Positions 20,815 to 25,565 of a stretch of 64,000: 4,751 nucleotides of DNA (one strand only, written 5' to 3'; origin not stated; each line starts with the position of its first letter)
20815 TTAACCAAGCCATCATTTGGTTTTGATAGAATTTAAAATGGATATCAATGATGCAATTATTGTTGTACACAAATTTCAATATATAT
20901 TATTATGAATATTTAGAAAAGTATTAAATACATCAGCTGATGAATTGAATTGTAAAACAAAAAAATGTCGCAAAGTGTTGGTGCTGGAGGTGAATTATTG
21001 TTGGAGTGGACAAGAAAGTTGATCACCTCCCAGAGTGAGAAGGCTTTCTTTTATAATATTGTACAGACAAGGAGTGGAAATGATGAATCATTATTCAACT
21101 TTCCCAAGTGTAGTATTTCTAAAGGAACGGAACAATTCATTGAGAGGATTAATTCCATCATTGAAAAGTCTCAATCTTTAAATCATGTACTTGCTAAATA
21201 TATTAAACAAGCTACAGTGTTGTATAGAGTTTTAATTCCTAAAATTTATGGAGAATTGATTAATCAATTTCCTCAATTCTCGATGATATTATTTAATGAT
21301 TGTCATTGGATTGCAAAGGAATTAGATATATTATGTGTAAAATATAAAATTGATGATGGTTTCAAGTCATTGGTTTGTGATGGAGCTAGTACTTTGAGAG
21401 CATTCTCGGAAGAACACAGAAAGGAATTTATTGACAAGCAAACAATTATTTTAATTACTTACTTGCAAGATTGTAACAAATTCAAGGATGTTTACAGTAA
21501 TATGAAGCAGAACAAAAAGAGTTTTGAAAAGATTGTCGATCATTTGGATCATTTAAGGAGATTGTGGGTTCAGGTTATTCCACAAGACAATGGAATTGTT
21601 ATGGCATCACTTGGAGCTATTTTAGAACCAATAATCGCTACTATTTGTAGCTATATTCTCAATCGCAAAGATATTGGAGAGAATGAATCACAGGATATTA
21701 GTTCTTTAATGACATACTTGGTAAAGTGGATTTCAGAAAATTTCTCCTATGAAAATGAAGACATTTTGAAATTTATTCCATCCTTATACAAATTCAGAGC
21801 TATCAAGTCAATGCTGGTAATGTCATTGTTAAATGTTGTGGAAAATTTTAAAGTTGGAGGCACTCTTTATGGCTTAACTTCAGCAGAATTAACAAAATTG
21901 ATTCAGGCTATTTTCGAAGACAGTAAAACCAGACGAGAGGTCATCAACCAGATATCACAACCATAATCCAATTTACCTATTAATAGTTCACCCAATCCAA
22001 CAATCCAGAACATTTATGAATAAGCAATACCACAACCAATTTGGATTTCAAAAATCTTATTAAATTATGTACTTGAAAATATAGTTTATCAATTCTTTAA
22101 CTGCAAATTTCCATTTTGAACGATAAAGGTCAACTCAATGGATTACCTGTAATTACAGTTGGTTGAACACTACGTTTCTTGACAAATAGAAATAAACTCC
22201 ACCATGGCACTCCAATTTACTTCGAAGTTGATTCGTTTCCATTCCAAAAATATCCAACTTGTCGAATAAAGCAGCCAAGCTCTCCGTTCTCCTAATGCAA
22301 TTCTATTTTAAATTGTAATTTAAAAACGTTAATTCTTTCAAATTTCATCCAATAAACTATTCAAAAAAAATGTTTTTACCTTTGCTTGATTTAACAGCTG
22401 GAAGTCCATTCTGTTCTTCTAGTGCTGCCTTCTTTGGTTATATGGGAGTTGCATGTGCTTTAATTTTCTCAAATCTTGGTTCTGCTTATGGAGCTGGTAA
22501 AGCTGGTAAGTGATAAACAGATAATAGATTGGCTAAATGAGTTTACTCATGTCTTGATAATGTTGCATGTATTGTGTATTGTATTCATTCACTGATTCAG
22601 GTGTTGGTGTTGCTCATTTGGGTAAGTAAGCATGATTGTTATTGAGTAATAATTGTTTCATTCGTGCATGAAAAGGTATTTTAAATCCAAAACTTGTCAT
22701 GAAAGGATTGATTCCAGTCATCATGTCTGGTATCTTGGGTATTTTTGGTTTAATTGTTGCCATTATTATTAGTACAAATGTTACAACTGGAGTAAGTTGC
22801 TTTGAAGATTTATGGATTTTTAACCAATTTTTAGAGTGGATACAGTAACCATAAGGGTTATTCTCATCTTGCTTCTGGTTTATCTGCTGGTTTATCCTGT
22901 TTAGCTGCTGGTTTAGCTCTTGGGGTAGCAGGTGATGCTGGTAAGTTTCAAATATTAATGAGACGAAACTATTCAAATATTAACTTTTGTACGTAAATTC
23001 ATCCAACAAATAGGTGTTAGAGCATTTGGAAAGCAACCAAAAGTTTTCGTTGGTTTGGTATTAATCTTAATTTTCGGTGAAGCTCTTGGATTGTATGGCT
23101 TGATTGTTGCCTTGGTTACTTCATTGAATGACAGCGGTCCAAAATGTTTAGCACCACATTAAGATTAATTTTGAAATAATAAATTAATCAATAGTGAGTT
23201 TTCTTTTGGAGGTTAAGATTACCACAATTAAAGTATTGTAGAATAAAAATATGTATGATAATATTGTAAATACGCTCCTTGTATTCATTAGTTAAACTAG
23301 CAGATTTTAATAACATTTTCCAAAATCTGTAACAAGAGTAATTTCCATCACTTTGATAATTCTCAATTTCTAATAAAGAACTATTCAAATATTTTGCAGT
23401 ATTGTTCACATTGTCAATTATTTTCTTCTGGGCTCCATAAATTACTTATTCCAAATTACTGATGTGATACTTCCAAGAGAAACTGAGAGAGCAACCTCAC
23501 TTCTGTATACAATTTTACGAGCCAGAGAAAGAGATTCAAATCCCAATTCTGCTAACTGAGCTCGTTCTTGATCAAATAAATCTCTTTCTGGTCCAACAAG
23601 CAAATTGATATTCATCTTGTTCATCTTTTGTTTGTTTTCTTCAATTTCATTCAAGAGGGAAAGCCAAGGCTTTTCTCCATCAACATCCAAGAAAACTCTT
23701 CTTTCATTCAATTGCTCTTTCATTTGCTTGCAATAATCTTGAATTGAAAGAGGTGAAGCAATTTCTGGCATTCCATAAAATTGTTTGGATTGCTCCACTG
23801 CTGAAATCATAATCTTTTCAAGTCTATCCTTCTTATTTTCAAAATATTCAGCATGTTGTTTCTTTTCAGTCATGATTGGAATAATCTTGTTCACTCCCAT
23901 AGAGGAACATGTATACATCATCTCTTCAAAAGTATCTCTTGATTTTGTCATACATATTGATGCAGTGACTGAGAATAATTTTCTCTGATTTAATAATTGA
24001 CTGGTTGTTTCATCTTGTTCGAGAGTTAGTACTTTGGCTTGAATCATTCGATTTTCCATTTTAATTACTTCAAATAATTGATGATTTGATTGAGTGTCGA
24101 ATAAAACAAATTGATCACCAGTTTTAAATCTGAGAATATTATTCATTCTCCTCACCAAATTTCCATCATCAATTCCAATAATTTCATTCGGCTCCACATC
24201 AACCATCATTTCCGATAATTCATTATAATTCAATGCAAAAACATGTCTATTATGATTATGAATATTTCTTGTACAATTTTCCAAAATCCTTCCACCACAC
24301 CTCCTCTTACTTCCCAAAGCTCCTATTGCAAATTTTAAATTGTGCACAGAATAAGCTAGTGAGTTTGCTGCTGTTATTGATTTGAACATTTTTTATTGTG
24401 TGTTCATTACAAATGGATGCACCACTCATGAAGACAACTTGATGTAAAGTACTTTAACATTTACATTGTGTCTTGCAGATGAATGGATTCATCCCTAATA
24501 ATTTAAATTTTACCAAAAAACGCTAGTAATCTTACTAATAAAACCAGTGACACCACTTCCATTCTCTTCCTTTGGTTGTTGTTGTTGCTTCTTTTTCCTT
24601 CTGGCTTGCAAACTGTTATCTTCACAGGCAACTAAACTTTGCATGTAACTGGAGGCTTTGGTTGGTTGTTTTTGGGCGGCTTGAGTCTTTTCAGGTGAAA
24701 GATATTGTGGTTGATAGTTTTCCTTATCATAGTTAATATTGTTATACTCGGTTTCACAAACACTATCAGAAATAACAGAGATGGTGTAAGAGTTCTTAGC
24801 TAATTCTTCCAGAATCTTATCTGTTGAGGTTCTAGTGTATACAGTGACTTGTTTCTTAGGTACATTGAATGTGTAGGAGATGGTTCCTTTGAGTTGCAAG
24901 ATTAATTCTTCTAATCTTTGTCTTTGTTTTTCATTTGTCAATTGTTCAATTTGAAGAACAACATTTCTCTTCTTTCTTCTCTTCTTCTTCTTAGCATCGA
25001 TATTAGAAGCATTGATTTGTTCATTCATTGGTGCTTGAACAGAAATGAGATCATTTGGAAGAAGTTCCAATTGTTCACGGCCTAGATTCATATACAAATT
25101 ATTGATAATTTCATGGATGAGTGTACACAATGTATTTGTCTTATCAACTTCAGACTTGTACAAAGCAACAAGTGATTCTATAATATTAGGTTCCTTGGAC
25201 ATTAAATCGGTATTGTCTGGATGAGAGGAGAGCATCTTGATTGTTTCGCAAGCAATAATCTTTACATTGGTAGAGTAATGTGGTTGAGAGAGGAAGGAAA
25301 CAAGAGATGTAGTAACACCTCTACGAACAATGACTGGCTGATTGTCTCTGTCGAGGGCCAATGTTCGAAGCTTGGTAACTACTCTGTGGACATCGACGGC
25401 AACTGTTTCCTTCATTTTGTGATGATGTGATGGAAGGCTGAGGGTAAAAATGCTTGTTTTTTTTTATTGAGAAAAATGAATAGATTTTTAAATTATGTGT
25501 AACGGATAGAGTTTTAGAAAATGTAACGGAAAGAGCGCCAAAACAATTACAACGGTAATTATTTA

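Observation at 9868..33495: Canonical palindromic E2F sites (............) at a fixed short distance upstream of three unrelated genes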

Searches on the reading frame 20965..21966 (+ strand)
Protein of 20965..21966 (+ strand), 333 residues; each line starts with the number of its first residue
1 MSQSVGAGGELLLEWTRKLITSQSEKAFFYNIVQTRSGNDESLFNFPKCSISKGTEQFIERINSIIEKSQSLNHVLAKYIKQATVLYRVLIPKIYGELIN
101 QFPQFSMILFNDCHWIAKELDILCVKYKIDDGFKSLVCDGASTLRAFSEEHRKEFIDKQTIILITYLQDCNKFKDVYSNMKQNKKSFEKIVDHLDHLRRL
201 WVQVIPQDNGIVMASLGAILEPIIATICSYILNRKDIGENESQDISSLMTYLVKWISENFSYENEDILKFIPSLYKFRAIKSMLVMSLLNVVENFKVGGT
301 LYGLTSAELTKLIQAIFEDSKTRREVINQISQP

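Call 34: search_protein_families(library=pfam, proteins=[window:20965-21966:+], max_evalue=0.001)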
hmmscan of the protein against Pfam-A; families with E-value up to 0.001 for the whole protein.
window:20965-21966:+ (333 aa): 3 families
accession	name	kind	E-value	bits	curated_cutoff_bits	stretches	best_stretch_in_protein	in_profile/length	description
PF22766.2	ZW10_C2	-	5.2e-17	62.8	27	1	186-330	2-152/152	ZW10 C-terminal helical domain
PF20666.3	ZW10_C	-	3.3e-13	50.2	25.8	1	44-147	1-106/131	Centromere/kinetochore protein zw10, C-terminal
PF11989.14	Dsl1_C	-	9.6e-05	22.6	30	1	205-331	65-186/194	Retrograde transport protein Dsl1 C terminal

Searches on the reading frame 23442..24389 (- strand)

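Call 34: search_protein_families(library=pfam, proteins=[window:23442-24389:-], max_evalue=0.001)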
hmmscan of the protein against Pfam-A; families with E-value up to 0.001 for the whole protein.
window:23442-24389:- (315 aa): 1 family
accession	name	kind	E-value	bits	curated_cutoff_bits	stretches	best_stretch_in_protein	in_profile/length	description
PF04452.19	Methyltrans_RNA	-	2.5e-24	86.1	23.9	1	140-306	6-162/165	RNA methyltransferase domain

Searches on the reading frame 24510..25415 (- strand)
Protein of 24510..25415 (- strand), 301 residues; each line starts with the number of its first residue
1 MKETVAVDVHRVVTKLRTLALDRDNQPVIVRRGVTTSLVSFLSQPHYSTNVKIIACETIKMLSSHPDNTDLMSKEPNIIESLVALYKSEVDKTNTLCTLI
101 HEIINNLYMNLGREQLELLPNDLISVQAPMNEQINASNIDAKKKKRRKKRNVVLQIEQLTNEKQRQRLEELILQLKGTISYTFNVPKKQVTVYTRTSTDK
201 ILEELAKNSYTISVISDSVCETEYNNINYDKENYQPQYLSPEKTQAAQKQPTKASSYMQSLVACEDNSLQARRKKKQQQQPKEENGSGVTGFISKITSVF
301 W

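Call 34: search_protein_families(library=pfam, proteins=[window:24510-25415:-], max_evalue=0.001)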
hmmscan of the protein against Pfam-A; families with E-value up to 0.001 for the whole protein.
window:24510-25415:- (301 aa): 0 families

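Call 96: search_protein_families(library=pfam, proteins=[window:24510-25415:-], max_evalue=1)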
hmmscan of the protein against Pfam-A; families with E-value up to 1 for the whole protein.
window:24510-25415:- (301 aa): 2 families
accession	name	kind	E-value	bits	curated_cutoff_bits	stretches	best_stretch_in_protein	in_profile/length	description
PF00403.32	HMA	-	0.027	15.3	24.8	1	154-206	2-57/62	Heavy-metal-associated domain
PF16589.12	BRCT_2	-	0.078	13.7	27.3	1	163-219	17-74/86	BRCT domain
